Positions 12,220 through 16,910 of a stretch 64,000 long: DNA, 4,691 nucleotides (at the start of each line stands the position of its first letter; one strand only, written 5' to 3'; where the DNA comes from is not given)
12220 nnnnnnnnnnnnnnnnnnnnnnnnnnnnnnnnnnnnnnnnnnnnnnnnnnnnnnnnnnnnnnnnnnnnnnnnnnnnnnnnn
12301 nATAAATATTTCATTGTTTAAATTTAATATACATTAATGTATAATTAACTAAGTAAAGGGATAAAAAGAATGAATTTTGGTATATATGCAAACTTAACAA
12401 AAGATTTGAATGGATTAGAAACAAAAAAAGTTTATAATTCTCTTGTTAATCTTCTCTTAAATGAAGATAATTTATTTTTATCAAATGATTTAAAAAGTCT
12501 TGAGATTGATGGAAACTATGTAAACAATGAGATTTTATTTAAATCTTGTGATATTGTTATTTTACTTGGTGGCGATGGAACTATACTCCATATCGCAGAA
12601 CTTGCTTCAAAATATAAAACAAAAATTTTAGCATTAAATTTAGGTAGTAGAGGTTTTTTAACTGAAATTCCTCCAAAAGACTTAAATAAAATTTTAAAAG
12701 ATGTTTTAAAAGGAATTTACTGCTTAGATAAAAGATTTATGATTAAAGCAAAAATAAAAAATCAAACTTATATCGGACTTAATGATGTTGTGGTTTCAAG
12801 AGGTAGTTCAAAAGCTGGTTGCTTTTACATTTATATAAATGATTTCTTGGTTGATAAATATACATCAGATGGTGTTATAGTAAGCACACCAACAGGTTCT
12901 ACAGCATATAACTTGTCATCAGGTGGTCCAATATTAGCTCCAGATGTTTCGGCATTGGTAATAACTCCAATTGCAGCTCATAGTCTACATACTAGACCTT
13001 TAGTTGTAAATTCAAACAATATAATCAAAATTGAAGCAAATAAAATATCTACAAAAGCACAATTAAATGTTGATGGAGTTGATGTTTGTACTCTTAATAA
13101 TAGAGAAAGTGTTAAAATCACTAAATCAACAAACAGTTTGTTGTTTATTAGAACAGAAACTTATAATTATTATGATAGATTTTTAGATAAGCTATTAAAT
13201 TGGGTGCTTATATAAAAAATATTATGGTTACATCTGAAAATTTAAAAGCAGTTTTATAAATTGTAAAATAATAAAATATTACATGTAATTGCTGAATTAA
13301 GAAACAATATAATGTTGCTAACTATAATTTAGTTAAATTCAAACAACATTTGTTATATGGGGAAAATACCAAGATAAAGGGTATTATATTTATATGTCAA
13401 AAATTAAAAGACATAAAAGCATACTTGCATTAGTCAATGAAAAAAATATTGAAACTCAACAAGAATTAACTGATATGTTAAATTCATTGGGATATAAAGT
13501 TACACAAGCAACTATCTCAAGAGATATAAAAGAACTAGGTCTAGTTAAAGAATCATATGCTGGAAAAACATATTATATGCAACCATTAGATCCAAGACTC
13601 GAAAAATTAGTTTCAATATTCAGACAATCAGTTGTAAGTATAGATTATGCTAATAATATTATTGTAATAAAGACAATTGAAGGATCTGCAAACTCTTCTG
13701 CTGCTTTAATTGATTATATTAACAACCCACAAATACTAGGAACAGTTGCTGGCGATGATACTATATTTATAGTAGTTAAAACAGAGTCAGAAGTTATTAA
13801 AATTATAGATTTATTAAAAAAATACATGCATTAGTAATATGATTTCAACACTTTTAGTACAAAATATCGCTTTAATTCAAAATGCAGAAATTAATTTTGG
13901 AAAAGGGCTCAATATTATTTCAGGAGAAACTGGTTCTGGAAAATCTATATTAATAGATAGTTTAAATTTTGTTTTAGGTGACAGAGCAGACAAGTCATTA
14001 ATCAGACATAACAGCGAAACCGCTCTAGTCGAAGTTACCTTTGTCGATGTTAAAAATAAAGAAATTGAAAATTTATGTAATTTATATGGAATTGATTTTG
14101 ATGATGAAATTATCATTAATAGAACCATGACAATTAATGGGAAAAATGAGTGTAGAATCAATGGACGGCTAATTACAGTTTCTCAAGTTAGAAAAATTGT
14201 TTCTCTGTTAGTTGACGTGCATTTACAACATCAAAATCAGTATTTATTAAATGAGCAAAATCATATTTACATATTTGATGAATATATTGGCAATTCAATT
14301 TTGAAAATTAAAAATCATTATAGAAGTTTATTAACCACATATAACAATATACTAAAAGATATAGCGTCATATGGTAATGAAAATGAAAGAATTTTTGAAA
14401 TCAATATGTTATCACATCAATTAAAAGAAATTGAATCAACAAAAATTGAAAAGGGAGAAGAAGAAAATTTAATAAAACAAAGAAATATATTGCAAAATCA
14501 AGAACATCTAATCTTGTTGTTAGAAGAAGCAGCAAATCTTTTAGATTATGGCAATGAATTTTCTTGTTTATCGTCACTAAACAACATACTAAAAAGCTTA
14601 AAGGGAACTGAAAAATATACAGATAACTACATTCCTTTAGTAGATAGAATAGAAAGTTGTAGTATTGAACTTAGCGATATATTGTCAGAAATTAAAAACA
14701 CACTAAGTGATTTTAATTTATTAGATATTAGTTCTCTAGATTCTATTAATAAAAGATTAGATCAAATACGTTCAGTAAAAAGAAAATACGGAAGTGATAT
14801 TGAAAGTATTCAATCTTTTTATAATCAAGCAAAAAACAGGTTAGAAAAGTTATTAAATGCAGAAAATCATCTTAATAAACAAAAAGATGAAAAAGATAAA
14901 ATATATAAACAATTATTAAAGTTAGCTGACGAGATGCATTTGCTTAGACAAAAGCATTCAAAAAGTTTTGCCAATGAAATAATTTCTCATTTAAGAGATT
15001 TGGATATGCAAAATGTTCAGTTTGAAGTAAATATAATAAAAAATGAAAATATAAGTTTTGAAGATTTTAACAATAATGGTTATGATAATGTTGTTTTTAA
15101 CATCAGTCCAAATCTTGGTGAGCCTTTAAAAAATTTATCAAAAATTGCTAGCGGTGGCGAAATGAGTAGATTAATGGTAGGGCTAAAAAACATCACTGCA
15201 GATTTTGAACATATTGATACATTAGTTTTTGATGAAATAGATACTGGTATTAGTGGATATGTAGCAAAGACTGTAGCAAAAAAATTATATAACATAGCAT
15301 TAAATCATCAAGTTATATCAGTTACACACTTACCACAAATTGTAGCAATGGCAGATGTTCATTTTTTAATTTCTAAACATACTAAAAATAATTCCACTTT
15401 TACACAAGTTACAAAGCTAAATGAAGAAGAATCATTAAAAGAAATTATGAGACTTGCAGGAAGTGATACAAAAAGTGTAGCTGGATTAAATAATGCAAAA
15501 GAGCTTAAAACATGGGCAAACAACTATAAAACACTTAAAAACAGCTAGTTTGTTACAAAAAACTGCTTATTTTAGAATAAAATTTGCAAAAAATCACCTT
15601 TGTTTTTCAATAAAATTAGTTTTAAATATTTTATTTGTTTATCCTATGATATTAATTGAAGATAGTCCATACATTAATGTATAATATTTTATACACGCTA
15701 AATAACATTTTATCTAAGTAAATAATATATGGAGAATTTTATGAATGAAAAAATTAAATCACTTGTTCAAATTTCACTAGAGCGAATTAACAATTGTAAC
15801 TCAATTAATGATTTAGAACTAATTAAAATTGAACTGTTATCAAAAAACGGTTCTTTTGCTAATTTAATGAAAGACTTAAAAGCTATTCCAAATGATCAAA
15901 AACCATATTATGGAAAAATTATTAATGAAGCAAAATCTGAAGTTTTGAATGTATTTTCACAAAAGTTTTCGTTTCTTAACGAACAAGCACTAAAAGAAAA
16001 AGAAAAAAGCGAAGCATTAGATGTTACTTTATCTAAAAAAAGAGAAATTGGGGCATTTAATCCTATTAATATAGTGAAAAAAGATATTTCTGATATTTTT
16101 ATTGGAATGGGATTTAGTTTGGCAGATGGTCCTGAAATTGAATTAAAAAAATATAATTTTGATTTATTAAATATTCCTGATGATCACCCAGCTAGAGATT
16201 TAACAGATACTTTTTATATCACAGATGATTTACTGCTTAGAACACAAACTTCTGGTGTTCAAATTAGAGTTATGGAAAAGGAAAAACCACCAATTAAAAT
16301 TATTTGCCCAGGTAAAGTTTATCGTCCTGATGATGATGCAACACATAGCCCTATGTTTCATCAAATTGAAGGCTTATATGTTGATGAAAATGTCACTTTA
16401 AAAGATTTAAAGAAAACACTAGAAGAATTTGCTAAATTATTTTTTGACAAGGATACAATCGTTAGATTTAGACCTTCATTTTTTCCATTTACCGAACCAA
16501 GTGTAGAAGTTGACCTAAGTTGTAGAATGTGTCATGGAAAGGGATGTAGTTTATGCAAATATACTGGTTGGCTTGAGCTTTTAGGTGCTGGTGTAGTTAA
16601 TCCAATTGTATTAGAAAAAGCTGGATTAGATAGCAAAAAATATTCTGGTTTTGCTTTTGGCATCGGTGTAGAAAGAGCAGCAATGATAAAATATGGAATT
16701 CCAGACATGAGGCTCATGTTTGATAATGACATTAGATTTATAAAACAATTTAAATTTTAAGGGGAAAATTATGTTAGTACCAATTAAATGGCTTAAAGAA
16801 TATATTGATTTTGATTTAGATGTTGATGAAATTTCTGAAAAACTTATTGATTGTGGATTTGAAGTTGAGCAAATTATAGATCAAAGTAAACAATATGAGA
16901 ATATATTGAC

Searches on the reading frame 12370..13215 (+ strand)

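Call 4: search_protein_families(library=pfam, proteins=[window:12370-13215:+])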
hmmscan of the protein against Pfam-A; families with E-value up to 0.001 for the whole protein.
window:12370-13215:+ (281 aa): 2 families
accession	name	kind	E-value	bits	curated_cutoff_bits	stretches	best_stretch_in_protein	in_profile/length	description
PF20143.4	NAD_kinase_C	-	6.4e-30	103.9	23.7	1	137-261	1-125/126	ATP-NAD kinase C-terminal domain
PF01513.26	NAD_kinase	-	8.5e-16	58.9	25.5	1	57-115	70-128/130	ATP-NAD kinase N-terminal domain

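Call 5: search_protein_families(library=ncbifam, proteins=[window:12370-13215:+])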
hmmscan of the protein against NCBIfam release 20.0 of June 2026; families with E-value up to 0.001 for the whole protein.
window:12370-13215:+ (281 aa): 18 families
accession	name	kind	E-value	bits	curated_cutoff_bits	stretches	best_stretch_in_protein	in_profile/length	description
NF002306.0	PRK01231.1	equivalog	3.5e-64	216.8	316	1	47-278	54-291/299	NAD(+) kinase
NF002893.0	PRK03378.1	equivalog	4.4e-54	183.8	386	1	56-278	60-287/292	NAD(+) kinase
NF002892.0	PRK03372.1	equivalog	7.7e-54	183.1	299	1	51-275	61-292/312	NAD kinase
NF002561.0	PRK02155.1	equivalog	1.7e-53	181.8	371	1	52-278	57-287/297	NAD kinase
NF002984.0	PRK03708.1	equivalog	9e-51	172.9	326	1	31-275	26-273/277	NAD(+) kinase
NF002521.0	PRK01911.1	equivalog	1.9e-50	171.9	309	1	30-276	34-285/292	NAD kinase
NF010678.0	PRK14076.1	equivalog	2e-50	172.3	493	1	51-273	341-565/570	bifunctional NADP phosphatase/NAD kinase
NF002255.0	PRK01185.1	subfamily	5.7e-48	163.3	304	1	38-279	35-269/271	NAD(+) kinase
NF003391.0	PRK04539.1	equivalog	8.4e-48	163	470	1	50-275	59-289/296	inorganic polyphosphate/ATP-NAD kinase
NF010679.0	PRK14077.1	equivalog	3e-45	154.8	343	1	42-278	47-285/287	NAD(+) kinase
NF010677.0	PRK14075.1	equivalog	9.6e-45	153.1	260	1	45-275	27-250/257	NAD(+) kinase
NF002579.0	PRK02231.1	equivalog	1.5e-44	152.6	459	1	53-278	64-296/301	NAD(+) kinase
NF002731.0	PRK02645.1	equivalog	6.2e-44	150.6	312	1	58-278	56-292/305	NAD(+) kinase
NF002732.0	PRK02649.1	equivalog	3e-43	148.5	348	1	58-280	67-293/305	NAD(+) kinase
NF003406.0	PRK04761.1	equivalog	1.8e-29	102.7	211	1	54-256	31-234/257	NAD kinase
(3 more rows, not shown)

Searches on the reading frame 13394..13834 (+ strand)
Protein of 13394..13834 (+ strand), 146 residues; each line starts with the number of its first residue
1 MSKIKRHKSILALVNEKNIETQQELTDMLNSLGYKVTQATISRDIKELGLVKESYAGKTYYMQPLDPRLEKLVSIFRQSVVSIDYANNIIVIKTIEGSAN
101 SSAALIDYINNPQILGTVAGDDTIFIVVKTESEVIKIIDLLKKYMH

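Call 4: search_protein_families(library=pfam, proteins=[window:13394-13834:+])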
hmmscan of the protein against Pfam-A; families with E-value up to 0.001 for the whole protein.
window:13394-13834:+ (146 aa): 2 families
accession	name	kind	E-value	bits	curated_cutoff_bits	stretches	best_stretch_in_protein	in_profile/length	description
PF02863.23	Arg_repressor_C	-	2.3e-25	88.6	25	1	76-142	1-67/68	Arginine repressor, C-terminal domain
PF01316.27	Arg_repressor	-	2.9e-20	72.2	27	1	1-61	1-62/70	Arginine repressor, DNA binding domain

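Call 5: search_protein_families(library=ncbifam, proteins=[window:13394-13834:+])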
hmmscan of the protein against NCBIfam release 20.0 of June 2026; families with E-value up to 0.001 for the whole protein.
window:13394-13834:+ (146 aa): 5 families
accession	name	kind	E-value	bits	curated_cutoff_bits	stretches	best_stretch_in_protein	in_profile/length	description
NF001680.0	PRK00441.1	equivalog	5.3e-44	149.9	184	1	3-145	2-148/150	arginine repressor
TIGR01529.1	argR_whole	equivalog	3e-39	134.3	130.45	1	5-143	2-144/146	arginine repressor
NF003281.1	PRK04280.1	equivalog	3.5e-36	124.6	182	1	3-140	2-143/148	transcriptional regulator AhrC/ArgR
NF002880.0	PRK03341.1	equivalog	3.6e-27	95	200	1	2-130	14-152/170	arginine repressor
NF003457.0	PRK05066.1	equivalog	1.4e-22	80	194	1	8-143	12-150/156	transcriptional regulator ArgR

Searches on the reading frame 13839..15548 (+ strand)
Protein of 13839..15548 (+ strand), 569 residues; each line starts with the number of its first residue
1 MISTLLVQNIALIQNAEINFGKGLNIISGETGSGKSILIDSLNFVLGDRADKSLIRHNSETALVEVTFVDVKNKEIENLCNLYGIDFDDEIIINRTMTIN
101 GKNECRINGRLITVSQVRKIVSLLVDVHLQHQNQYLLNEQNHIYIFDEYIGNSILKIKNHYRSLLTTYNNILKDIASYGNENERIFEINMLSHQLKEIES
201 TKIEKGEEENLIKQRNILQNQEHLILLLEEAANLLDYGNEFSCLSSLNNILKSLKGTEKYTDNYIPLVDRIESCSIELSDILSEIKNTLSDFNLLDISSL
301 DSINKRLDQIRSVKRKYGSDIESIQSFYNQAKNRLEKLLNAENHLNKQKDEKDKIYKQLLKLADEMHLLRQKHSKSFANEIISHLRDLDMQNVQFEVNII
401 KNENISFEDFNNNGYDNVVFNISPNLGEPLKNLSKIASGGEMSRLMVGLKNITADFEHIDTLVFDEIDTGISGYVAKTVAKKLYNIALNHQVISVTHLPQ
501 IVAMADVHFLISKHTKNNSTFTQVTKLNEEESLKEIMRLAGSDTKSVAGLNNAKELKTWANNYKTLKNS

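Call 4: search_protein_families(library=pfam, proteins=[window:13839-15548:+])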
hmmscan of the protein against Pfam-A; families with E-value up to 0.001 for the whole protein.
window:13839-15548:+ (569 aa): 5 families
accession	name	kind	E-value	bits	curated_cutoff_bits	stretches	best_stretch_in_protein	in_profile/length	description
PF02463.25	SMC_N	-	3.5e-18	66.3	40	1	2-517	2-217/220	RecF/RecN/SMC N terminal domain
PF13476.12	AAA_23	-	9.6e-09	36.6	27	1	5-315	2-171/201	AAA domain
PF12934.12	FTO_CTD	-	9e-05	22.8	27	0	320-386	74-140/170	FTO C-terminal domain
PF13555.12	AAA_29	-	0.00016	21.8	27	1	11-46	10-46/61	P-loop containing region of AAA domain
PF13175.12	AAA_15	-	0.00026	21.2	32.1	0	1-502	1-374/374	AAA ATPase domain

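Call 5: search_protein_families(library=ncbifam, proteins=[window:13839-15548:+])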
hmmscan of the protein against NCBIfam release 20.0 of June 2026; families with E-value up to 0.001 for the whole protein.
window:13839-15548:+ (569 aa): 9 families
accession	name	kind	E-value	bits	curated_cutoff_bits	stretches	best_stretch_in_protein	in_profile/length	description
TIGR00634.1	recN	equivalog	4.7e-134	448.4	407.85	1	1-556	1-560/563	DNA repair protein RecN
NF008121.0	PRK10869.1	equivalog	8.4e-99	331.6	418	1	1-556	1-550/553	DNA repair protein RecN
NF045780.1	TrlF_fam_ATP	equivalog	1.2e-09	37.6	350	1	14-410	301-733/944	TrlF family AAA-like ATPase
TIGR02169.1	SMC_prok_A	equivalog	1.6e-09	36.1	729.4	1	15-120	16-126/1165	chromosome segregation protein SMC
NF045487.1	ASRP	equivalog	1.2e-06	27.5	300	1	9-355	1-296/593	archaea-specific SMC-related protein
TIGR04521.1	ECF_ATPase_2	equivalog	2.7e-05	23.4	330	0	16-47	26-56/279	energy-coupling factor transporter ATPase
NF041035.1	Rad50_Halo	equivalog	5.2e-05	21.8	1000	0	5-68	6-74/883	DNA double-strand break repair ATPase Rad50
TIGR00611.2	recf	equivalog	8.7e-05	21.8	172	0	2-95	1-92/339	DNA replication/repair protein RecF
NF002244.0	PRK01156.1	equivalog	0.00017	19.9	847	1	2-46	3-47/895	DNA double-strand break repair ATPase Rad50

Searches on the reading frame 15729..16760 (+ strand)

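Call 33: search_protein_families(library=pfam, proteins=[window:15729-16760:+], max_evalue=0.00001)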
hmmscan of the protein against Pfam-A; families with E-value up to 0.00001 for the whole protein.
window:15729-16760:+ (343 aa): 2 families
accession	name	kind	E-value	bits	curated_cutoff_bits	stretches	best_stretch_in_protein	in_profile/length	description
PF01409.25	tRNA-synt_2d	-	1.6e-97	326.3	19.8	1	97-341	2-246/246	tRNA synthetases class II core domain (F)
PF02912.23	Phe_tRNA-synt_N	-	1.3e-15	57.5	22.3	1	25-91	2-68/69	Aminoacyl tRNA synthetase class II, N-terminal domain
